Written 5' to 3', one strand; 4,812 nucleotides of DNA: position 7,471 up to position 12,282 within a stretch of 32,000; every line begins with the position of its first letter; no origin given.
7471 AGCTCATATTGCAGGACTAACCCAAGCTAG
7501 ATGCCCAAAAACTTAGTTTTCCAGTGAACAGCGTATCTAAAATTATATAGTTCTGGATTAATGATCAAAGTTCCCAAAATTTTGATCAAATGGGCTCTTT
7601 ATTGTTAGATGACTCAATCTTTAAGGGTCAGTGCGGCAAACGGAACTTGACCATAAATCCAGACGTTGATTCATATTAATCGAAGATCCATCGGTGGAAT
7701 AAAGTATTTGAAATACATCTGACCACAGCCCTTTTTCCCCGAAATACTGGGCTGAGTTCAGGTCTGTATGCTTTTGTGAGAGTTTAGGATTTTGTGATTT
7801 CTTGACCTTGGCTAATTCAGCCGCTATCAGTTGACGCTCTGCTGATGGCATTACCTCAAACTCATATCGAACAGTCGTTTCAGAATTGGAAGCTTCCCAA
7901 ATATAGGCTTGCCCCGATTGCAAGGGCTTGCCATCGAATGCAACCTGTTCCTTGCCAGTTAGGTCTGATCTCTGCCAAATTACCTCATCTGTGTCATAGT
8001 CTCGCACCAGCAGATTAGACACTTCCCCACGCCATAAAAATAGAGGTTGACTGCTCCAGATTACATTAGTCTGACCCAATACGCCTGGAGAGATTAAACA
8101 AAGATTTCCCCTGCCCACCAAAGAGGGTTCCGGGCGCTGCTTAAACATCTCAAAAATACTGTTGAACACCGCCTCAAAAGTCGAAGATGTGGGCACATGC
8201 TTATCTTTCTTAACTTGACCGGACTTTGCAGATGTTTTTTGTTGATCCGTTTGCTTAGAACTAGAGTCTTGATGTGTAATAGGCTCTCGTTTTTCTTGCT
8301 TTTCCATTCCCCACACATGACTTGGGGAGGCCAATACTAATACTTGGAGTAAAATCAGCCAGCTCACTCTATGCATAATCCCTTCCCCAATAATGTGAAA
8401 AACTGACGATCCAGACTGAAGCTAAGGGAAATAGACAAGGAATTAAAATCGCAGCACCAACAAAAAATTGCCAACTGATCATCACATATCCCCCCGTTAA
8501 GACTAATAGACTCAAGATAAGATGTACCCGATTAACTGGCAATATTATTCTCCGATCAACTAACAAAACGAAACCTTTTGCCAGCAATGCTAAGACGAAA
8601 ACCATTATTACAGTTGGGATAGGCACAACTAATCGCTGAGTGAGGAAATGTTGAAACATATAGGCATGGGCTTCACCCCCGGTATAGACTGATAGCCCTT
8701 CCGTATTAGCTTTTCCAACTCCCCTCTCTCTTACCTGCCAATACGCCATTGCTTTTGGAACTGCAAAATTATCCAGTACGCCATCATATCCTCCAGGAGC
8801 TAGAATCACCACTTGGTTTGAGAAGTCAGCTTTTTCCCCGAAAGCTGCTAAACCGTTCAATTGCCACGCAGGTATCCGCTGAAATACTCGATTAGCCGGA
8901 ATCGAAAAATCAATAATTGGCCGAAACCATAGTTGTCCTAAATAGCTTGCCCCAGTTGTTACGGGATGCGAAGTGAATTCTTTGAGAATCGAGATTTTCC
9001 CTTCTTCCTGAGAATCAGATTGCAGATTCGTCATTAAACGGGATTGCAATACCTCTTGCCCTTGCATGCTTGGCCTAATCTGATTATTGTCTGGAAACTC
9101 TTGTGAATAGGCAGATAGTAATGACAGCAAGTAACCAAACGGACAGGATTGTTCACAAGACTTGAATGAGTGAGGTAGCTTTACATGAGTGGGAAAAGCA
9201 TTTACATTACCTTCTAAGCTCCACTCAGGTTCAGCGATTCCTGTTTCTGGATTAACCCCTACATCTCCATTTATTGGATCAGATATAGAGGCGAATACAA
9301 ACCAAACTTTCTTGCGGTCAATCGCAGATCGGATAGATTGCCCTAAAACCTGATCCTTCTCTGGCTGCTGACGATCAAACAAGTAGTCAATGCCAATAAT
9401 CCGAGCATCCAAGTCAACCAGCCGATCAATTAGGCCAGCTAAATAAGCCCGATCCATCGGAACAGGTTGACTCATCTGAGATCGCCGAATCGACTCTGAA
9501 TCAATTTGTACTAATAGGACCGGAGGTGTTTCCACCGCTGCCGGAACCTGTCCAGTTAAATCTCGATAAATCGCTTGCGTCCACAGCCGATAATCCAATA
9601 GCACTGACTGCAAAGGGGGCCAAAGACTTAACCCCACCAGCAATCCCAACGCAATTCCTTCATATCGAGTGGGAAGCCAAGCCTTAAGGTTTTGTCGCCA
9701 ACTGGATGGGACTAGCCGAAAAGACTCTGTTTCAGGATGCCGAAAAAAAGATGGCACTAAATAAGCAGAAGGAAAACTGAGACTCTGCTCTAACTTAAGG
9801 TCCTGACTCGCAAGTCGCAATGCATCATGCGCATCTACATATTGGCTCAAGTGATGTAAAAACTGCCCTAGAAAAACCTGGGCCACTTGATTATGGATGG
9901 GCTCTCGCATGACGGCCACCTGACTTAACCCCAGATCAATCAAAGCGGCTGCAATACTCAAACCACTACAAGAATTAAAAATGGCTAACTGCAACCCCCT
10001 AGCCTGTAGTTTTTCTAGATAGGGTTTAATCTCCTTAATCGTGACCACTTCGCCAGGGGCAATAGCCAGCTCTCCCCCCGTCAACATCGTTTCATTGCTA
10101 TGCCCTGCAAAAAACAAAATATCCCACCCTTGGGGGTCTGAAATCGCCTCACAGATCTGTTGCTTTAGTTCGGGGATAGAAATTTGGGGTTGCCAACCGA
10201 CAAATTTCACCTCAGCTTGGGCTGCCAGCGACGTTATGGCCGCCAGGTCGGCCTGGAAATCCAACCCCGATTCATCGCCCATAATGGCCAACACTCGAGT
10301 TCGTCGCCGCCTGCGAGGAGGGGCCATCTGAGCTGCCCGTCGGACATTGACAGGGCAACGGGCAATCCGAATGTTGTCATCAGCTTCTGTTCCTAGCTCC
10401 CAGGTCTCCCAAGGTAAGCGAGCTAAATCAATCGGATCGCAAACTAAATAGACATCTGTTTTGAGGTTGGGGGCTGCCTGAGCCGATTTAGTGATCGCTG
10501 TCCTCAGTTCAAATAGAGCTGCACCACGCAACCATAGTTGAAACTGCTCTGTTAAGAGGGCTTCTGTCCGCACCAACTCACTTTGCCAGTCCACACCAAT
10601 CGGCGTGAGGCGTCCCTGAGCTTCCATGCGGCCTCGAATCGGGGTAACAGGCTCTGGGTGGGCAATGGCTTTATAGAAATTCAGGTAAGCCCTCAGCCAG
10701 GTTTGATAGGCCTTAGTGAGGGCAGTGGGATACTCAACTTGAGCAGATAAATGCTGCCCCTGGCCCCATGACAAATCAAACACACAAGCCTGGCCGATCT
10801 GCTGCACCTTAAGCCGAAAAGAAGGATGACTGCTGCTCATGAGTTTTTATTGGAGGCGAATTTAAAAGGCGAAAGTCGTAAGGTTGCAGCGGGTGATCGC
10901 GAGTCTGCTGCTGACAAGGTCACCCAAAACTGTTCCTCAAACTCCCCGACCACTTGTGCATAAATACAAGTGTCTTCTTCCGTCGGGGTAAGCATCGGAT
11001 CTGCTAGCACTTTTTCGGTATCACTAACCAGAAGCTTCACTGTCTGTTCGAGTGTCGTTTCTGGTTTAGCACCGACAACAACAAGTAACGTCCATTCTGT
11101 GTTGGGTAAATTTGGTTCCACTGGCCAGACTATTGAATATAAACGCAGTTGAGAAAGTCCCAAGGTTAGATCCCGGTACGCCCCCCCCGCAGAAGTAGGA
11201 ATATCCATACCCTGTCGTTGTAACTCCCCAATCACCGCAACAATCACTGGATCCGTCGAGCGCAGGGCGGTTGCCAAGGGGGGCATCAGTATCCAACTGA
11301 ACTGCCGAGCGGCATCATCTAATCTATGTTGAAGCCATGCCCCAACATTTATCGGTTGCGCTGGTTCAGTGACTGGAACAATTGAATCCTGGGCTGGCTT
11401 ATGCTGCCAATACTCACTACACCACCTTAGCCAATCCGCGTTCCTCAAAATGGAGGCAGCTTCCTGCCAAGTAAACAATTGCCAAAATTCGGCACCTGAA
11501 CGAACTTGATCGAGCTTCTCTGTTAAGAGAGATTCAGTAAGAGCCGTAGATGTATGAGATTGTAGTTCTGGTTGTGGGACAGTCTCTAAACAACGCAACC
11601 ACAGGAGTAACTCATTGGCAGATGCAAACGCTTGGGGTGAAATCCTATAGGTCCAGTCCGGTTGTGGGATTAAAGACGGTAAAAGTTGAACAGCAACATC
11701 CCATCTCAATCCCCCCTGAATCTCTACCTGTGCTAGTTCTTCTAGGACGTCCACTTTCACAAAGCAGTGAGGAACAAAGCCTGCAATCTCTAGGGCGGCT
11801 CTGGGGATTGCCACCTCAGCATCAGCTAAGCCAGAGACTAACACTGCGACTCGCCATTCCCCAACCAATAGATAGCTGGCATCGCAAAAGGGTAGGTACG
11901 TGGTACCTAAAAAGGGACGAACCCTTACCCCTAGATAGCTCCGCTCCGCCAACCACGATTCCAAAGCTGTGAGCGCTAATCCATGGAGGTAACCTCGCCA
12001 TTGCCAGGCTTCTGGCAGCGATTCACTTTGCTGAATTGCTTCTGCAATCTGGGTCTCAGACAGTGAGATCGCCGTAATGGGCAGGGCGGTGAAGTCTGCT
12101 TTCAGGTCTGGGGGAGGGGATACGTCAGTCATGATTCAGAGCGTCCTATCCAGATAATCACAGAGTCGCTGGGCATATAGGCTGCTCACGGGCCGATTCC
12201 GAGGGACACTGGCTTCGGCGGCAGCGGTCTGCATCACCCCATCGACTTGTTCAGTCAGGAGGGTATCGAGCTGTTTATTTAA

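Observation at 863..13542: Envelope module built around two CHAT proteases, a CHASE2 sensor, a TPS exoprotein and a sigma-like factor, with no assigned function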

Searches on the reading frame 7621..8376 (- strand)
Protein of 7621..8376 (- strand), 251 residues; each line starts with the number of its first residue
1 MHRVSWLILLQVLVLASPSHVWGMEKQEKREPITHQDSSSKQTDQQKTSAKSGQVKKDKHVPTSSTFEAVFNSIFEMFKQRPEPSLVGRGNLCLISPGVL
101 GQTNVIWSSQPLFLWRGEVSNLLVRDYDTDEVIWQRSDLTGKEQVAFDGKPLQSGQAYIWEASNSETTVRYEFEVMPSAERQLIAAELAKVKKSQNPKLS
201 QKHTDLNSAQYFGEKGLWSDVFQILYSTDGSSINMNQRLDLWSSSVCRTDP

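Call 4: search_protein_families(library=pfam, proteins=[window:7621-8376:-], max_evalue=0.01)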
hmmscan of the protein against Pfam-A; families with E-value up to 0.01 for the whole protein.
window:7621-8376:- (251 aa): 0 families

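Call 5: search_protein_families(library=ncbifam, proteins=[window:7621-8376:-], max_evalue=0.01)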
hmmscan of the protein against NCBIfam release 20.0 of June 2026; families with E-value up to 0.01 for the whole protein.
window:7621-8376:- (251 aa): 0 families

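Call 6: search_protein_families(library=pfam, proteins=[window:7621-8376:-], max_evalue=10)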
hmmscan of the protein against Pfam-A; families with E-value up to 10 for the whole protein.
window:7621-8376:- (251 aa): 1 family
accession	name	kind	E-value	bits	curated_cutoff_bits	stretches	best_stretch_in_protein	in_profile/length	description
PF06051.17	DUF928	-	0.014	15.6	26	1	150-237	81-162/184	Domain of Unknown Function (DUF928)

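Call 38: search_protein_families(library=pfam, alignment_id=A2, max_evalue=0.1)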
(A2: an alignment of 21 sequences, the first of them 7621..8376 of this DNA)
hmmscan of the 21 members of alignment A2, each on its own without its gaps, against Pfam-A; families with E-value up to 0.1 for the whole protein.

A. member 1, window:7621-8376:- (251 aa): 1 family
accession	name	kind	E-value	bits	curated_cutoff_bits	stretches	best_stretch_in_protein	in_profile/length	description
PF06051.17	DUF928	-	0.014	15.6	26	1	150-237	81-162/184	Domain of Unknown Function (DUF928)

B. families by the number of members that match (of 21 scanned): 8 families
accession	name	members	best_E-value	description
PF06051.17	DUF928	15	1.6e-07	Domain of Unknown Function (DUF928)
PF25788.1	Ig_Rha78A_N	9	7.6e-06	Rha78A-like, N-terminal immunoglobulin domain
PF08463.15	EcoEI_R_C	1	0.017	EcoEI R protein C-terminal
PF23938.1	DUF7273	1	0.026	Domain of unknown function (DUF7273)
PF23988.1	DUF7309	1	0.034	Domain of unknown function (DUF7309)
PF22680.2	Glyco_hydro_123_N_2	1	0.048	Glycoside hydrolase 123 N-terminal domain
PF05149.17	Flagellar_rod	1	0.062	Paraflagellar rod protein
PF00861.27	Ribosomal_L18p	1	0.082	Ribosomal L18 of archaea, bacteria, mitoch. and chloroplast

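Call 101: search_protein_families(library=padloc, proteins=[window:7621-8376:-], max_evalue=0.01)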
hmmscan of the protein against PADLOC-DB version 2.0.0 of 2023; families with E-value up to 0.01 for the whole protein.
window:7621-8376:- (251 aa): 0 families

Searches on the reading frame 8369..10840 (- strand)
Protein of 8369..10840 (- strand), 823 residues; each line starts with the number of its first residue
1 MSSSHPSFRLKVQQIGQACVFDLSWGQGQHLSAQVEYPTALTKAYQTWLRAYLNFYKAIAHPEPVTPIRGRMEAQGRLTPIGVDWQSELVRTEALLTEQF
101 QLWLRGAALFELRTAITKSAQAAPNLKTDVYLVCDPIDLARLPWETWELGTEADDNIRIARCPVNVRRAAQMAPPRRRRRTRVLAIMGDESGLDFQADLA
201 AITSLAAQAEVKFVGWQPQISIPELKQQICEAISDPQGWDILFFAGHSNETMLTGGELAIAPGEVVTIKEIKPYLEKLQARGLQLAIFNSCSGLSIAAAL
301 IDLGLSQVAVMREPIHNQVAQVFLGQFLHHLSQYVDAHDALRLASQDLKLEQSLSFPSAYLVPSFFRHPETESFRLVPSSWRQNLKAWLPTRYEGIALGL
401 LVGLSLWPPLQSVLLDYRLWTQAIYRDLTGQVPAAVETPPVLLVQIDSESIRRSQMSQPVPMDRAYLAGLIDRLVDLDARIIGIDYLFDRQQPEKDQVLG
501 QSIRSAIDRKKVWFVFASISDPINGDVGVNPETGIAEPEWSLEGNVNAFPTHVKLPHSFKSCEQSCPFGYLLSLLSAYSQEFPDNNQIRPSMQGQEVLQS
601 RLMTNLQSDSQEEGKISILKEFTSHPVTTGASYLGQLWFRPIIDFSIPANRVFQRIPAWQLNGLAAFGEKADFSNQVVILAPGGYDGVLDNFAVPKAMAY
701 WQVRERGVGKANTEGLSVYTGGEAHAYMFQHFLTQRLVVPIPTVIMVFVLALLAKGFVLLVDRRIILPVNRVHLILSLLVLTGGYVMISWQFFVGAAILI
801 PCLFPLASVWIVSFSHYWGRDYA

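Call 4: search_protein_families(library=pfam, proteins=[window:8369-10840:-], max_evalue=0.01)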
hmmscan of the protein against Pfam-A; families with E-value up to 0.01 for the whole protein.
window:8369-10840:- (823 aa): 2 families
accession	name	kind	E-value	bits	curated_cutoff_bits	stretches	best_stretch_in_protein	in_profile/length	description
PF05226.16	CHASE2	-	8.1e-18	65.3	26.3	1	400-751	4-252/257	CHASE2 domain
PF12770.12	CHAT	-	4e-11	43.3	24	1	185-352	82-270/289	CHAT domain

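Call 5: search_protein_families(library=ncbifam, proteins=[window:8369-10840:-], max_evalue=0.01)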
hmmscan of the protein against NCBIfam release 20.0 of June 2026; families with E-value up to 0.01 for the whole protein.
window:8369-10840:- (823 aa): 0 families

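Call 101: search_protein_families(library=padloc, proteins=[window:8369-10840:-], max_evalue=0.01)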
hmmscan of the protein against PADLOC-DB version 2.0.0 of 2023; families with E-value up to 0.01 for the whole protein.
window:8369-10840:- (823 aa): 0 families

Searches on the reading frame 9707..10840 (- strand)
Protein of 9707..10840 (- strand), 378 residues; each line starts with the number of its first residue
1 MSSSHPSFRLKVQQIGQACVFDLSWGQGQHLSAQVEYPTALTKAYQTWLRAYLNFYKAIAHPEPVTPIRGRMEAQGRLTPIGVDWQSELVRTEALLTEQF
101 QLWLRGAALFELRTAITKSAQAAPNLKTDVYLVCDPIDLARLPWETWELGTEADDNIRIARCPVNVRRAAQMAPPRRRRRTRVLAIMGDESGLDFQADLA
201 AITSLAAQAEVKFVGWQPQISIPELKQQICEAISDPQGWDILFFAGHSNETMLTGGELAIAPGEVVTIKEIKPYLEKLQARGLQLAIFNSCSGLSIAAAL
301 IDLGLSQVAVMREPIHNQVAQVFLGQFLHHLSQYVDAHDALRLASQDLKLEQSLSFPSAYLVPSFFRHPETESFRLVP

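Call 32: find_homologous_proteins(query=window:9707-10840:-, max_evalue=0.001)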
Query seq(378 aa) (378 aa): 323 proteins with E <= 0.001 among 8000 candidates; the best 120 are listed.
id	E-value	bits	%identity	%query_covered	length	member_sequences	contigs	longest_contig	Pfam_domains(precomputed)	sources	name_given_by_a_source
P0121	7.5e-126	438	55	98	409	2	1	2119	PF12770.13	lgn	-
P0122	8.8e-120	418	52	100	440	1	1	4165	PF12770.13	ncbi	ncbi:MAG TPA: CHAT domain-containing protein, partial [Chroococcidiopsis sp.]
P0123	1.3e-119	418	54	98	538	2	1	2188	PF05226.17,PF12770.13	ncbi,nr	ncbi:MAG: CHASE2 domain-containing protein, partial [Cyanobacteriota bacterium]|nr:CHASE2 domain-con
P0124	2.8e-116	407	52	98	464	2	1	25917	PF12770.13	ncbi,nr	ncbi:CHAT domain-containing protein [Nostoc sp. CHAB 5834]|nr:CHAT domain-containing protein [Nostoc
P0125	9.2e-115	402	51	98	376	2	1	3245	PF12770.13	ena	-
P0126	1.6e-114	401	52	98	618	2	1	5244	PF05226.17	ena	-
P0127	1.9e-114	401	53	99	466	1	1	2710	PF12770.13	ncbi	-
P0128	6.9e-114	399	50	98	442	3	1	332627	PF12770.13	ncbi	-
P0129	3.3e-113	397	53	98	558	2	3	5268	PF05226.17,PF12770.13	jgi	-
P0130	3.5e-113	396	51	98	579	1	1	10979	PF12770.13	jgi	jgi:hypothetical protein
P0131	6.4e-113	396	50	99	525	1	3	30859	PF05226.17,PF12770.13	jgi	jgi:hypothetical protein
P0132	8.1e-113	395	50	98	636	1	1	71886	PF05226.17,PF12770.13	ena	-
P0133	2.3e-112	394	51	98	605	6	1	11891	PF05226.17,PF12770.13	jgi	-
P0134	1.2e-111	391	51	98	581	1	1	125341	PF12770.13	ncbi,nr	ncbi:CHAT domain-containing protein [Phormidium tenue FACHB-886]|nr:CHAT domain-containing protein [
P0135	3.3e-111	390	51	98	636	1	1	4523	PF05226.17,PF12770.13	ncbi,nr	ncbi:MAG TPA: hypothetical protein DEV81_16070, partial [Cyanobacteria bacterium UBA11049]|nr:hypoth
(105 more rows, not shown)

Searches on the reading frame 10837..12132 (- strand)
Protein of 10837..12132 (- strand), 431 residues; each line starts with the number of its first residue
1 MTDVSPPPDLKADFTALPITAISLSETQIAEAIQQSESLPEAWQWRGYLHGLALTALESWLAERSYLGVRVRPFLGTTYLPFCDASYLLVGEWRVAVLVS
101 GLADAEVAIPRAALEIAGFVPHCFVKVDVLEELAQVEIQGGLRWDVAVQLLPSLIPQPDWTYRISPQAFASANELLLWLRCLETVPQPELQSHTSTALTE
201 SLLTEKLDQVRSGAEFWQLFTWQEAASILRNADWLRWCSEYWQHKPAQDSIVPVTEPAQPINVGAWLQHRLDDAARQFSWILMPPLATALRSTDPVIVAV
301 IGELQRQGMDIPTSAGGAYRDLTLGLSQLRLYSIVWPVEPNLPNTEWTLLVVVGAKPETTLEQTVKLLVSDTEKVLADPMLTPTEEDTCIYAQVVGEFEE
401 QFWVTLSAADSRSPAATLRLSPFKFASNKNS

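Call 4: search_protein_families(library=pfam, proteins=[window:10837-12132:-], max_evalue=0.01)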
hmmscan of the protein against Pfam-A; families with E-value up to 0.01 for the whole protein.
window:10837-12132:- (431 aa): 1 family
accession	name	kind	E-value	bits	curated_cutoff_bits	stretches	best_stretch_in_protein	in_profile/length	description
PF08852.17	DUF1822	-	3.2e-18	66.4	25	1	22-410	1-362/370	Protein of unknown function (DUF1822)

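Call 5: search_protein_families(library=ncbifam, proteins=[window:10837-12132:-], max_evalue=0.01)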
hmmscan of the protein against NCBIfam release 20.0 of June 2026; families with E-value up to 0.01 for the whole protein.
window:10837-12132:- (431 aa): 0 families

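Call 101: search_protein_families(library=padloc, proteins=[window:10837-12132:-], max_evalue=0.01)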
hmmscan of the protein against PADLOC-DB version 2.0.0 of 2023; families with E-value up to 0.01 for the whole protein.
window:10837-12132:- (431 aa): 0 families
